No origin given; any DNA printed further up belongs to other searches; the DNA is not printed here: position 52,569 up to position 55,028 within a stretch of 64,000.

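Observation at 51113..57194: Orphan FlhA/SctV (FHIPEP) export-gate homolog sandwiched between a Wzc-type tyrosine autokinase and a FAD oxidoreductase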

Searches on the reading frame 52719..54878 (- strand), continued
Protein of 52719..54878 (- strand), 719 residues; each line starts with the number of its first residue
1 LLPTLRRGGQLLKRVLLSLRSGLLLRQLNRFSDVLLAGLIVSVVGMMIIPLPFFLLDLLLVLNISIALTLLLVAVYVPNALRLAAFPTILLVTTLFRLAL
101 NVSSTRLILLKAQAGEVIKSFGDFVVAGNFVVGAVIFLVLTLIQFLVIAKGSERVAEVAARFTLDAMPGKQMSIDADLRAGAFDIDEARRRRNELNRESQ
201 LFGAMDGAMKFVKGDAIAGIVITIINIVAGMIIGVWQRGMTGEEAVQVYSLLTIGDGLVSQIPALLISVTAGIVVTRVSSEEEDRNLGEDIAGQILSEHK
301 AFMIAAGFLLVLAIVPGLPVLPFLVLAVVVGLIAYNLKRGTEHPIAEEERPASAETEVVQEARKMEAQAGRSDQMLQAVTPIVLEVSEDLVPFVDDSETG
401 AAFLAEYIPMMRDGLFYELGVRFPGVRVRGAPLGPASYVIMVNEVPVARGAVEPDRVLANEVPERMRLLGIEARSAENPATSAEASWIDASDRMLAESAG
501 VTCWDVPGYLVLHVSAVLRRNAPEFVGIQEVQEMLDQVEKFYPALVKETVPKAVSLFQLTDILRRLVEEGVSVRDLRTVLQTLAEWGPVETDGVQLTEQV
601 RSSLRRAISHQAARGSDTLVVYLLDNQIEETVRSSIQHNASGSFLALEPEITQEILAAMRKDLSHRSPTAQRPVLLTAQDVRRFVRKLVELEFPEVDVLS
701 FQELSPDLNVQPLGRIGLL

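Call 53: find_encoding_contigs(protein=P0065, flank=10000, max_places=1)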
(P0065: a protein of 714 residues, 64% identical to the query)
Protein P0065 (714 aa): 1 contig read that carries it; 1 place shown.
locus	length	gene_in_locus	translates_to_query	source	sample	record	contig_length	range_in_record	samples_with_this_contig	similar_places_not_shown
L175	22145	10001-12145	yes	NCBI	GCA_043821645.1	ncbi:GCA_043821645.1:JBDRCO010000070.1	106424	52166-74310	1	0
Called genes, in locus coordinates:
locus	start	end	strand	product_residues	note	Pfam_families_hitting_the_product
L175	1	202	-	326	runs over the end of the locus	PF13098:Thioredoxin_2 (weak), PF13899:Thioredoxin_7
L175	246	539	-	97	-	-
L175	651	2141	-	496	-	PF00361:Proton_antipo_M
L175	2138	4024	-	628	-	PF00361:Proton_antipo_M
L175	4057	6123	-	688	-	PF00662:Proton_antipo_N, PF00361:Proton_antipo_M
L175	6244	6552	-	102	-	PF00420:Oxidored_q2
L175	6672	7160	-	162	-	PF00499:Oxidored_q3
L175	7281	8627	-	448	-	-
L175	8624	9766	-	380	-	-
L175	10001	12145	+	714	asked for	PF00771:FHIPEP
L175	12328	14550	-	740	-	-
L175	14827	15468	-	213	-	PF01370:Epimerase, PF02254:TrkA_N (weak), PF05368:NmrA, PF13460:NAD_binding_10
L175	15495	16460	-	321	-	-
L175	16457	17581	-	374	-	-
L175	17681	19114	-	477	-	PF01545:Cation_efflux, PF16916:ZT_dimer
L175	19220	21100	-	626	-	PF14686:fn3_3, PF13620:CarboxypepD_reg, PF13715:CarbopepD_reg_2, PF12450:vWF_A, PF00092:VWA, PF13519:VWA_2, PF13768:VWA_3, PF12034:YfbK_C, +1 more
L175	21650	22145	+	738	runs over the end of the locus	PF03030:H_PPase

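Call 54: find_encoding_contigs(protein=P0328, flank=10000, max_places=1)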
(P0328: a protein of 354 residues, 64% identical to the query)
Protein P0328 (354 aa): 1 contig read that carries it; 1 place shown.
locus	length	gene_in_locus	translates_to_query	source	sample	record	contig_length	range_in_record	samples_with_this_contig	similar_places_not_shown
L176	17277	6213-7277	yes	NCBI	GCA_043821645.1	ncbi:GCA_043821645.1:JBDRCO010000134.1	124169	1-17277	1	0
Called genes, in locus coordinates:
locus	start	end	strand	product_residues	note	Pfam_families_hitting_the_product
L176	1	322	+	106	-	?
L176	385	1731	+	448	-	-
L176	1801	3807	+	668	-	PF00270:DEAD (faint), PF04851:ResIII, PF17757:UvrB_inter, PF27431:UvrB_3rd, PF00271:Helicase_C, PF12344:UvrB, PF02151:UVR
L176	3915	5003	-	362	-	-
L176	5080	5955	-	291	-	-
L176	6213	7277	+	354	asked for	PF01312:Bac_export_2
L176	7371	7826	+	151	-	-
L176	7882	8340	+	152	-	PF13181:TPR_8 (faint), PF13424:TPR_12 (faint), PF13431:TPR_17 (faint), PF07719:TPR_2 (faint), PF13428:TPR_14 (faint), PF13371:TPR_9 (weak), PF13414:TPR_11 (faint), PF13432:TPR_16 (faint), +1 more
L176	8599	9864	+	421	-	-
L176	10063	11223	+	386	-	-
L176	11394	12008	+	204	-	PF03692:CxxCxxCC (weak)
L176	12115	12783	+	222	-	PF13174:TPR_6 (faint), PF13181:TPR_8 (faint), PF13428:TPR_14 (faint), PF13432:TPR_16 (weak), PF13371:TPR_9, PF13414:TPR_11, PF13432:TPR_16 (weak), PF00515:TPR_1 (weak), +3 more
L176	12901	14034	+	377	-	-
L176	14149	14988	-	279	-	PF00950:ABC-3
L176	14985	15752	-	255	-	PF00005:ABC_tran, PF02463:SMC_N (faint), PF13304:AAA_21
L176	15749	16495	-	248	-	PF01297:ZnuA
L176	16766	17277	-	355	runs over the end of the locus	PF00924:MS_channel_2nd, PF21082:MS_channel_3rd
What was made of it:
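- On FHIPEP / SctV (non-flagellar T3SS export gate): In a sister-clade MAG the sctU cluster is on another contig (calls 53, 54).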

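Call 66: search_solved_structures(query=window:52719-54848:-, max_evalue=1e-20)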
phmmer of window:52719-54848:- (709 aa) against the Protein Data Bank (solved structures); distinct sequences matched with E-value up to 1e-20: 23.
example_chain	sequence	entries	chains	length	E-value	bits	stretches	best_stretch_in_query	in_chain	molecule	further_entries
7alw_A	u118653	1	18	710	2.5e-191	640.8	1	16-707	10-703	Low calcium response protein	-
36hw_A2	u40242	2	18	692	1.3e-136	460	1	25-707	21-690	Flagellar biosynthesis protein FlhA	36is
7awa_A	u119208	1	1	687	1.5e-123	416.8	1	22-704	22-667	Secretion system apparatus protein SsaV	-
7amy_A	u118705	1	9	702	1.8e-113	383.5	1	29-707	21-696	Flagellar biosynthesis protein FlhA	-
12dv_B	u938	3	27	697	3.2e-113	382.7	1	17-703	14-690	Flagellar biosynthesis protein FlhA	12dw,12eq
6wa6_A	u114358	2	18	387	2e-83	284.3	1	360-707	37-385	Low calcium response locus protein D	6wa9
7qij_AA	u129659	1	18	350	3.7e-71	243.7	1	391-707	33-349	Low calcium response locus protein D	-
3mix_A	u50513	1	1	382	1.2e-50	176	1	347-706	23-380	Flagellar biosynthesis protein flhA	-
2x49_A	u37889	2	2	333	3.5e-42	148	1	395-701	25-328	INVASION PROTEIN INVA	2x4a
7osl_A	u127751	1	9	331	1.3e-41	146.2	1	395-706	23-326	Translocator EscV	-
7k08_A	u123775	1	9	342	1.3e-41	146.2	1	394-706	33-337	Translocator EscV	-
4a5p_A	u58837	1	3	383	1.5e-38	136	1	372-699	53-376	PROTEIN MXIA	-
6ai3_A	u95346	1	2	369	5e-36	127.7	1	358-707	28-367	Flagellar biosynthesis protein FlhA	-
6ai2_A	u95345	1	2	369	8.3e-36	127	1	358-707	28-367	Flagellar biosynthesis protein FlhA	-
3a5i_A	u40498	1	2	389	1.1e-35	126.5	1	356-707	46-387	Flagellar biosynthesis protein flhA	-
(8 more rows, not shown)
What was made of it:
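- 52719..54848 (-): sctV: type III secretion export-gate protein (FHIPEP family), 709 aa from a TTG start. The longest ORF extends to 54878. Matches full-length YscV (7ALW) over residues 10-703 (call 66).
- On FHIPEP / SctV (non-flagellar T3SS export gate): Aligned to full-length YscV 7ALW over residues 10-703 (call 66).
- Closest known: YscV / LcrD of Yersinia. Same: Best solved-structure match: 641 bits, aligned over residues 10-703, covering both the membrane and cytoplasmic domains (call 66).
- Best solved match is full-length YscV (call 66).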

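Call 68: search_protein_families(library=pfam, proteins=[L088:1-1092:-, L088:1096-1713:-, L088:4159-5259:-, L088:5433-6365:+, L088:5991-8546:-, L088:8665-9249:-, L088:9502-12048:+, L175:8624-9766:-, L175:7281-8627:-, L175:12328-14550:-], max_evalue=0.01)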
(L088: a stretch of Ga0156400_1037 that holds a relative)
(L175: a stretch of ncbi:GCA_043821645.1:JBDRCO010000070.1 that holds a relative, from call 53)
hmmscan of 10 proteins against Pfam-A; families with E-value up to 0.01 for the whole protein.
L088:1-1092:- (363 aa): 1 family
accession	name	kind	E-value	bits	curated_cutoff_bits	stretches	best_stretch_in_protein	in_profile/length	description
PF03483.22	B3_4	-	1.4e-09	38.3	29.3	1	218-321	17-121/174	B3/4 domain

L088:1096-1713:- (205 aa): 0 families

L088:4159-5259:- (366 aa): 7 families
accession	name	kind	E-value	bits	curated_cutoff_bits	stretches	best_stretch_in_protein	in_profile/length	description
PF14559.12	TPR_19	-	8.9e-06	26.4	25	1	294-351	4-62/68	Tetratricopeptide repeat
PF13432.12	TPR_16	-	0.00015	22.6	32.7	1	295-345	11-61/65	Tetratricopeptide repeat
PF13428.12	TPR_14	-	0.00023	22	23.5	0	295-323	15-43/44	Tetratricopeptide repeat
PF13424.12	TPR_12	-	0.0012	19.4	30.1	1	315-356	3-47/77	Tetratricopeptide repeat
PF07719.23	TPR_2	-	0.0014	19.1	27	0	316-347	2-33/34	Tetratricopeptide repeat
PF13176.12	TPR_7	-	0.0053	17.2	27.9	0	317-348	1-32/36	Tetratricopeptide repeat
PF13374.12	TPR_10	-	0.0096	16.4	27.5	0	315-344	2-31/42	Tetratricopeptide repeat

L088:5433-6365:+ (310 aa): 0 families

L088:5991-8546:- (851 aa): 2 families
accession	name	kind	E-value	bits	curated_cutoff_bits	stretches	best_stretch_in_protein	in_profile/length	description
PF05193.26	Peptidase_M16_C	-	2.9e-67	226.5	23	2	167-340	2-178/181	Peptidase M16 inactive domain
PF00675.25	Peptidase_M16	-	6.6e-43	146.6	22.3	2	14-159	2-147/149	Insulinase (Peptidase family M16)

L088:8665-9249:- (194 aa): 5 families
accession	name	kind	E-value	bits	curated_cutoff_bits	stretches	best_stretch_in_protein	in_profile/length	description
PF01728.25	FtsJ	-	3.5e-45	154.6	24.1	1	22-192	3-181/181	FtsJ-like methyltransferase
PF13847.12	Methyltransf_31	-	1.1e-08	35.3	27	1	39-152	2-113/145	Methyltransferase domain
PF13489.12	Methyltransf_23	-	1.1e-06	28.9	27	1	29-151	11-119/164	Methyltransferase domain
PF13649.12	Methyltransf_25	-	6.9e-05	23.9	27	1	44-110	1-72/97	Methyltransferase domain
PF08241.18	Methyltransf_11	-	0.002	19.2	21.2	0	45-147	1-94/95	Methyltransferase domain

L088:9502-12048:+ (848 aa): 1 family
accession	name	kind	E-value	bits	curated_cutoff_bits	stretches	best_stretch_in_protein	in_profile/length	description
PF17957.7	Big_7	-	0.0021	19.1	24.1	1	225-285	1-55/70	Bacterial Ig domain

L175:8624-9766:- (380 aa): 0 families

L175:7281-8627:- (448 aa): 1 family
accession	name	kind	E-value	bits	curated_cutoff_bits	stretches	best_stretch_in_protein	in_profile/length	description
PF04885.19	Stig1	-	2.8e-06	28.1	24.1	2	135-171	24-60/85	Stigma-specific STIG1-like protein family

L175:12328-14550:- (740 aa): 9 families
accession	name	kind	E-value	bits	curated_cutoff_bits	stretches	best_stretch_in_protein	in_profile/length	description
PF00560.39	LRR_1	-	6.7e-63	195.4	20.6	2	324-346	1-23/23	Leucine Rich Repeat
PF13855.12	LRR_8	-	2.3e-52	175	27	9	300-359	2-61/61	Leucine rich repeat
PF12799.13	LRR_4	-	1.4e-49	165.4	27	7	564-600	1-36/44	Leucine Rich repeats (2 copies)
PF23598.1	LRR_14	-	8.5e-44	150.2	40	5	518-643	24-146/353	Leucine-rich repeat region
PF25013.1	LRR_Zer-1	-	1.4e-11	45.1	27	1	439-503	4-66/137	Zer-1-like, Leucine-rich repeats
PF24758.1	LRR_At5g56370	-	6.2e-11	42.8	27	0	485-574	3-96/227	FBD-associated F-box protein At5g56370, LRR repeats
PF23211.1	LRR_LRWD1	-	1e-09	38.8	28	1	196-263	35-98/190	Leucine-rich repeat and WD repeat-containing protein 1, LRR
PF23952.1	LRR_EndoS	-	0.00032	21.3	27.9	0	487-550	55-116/116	Endo-beta-N-acetylglucosaminidase EndoS LRR domain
PF23622.1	LRR_At1g61320_AtMIF1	-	0.0021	17.9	26.9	0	514-593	68-148/384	At1g61320/AtMIF1, LRR domain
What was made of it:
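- L175 has antiporter subunits and an LRR protein; L088 has a pheT-like gene and an M16 peptidase (calls 53, 68).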
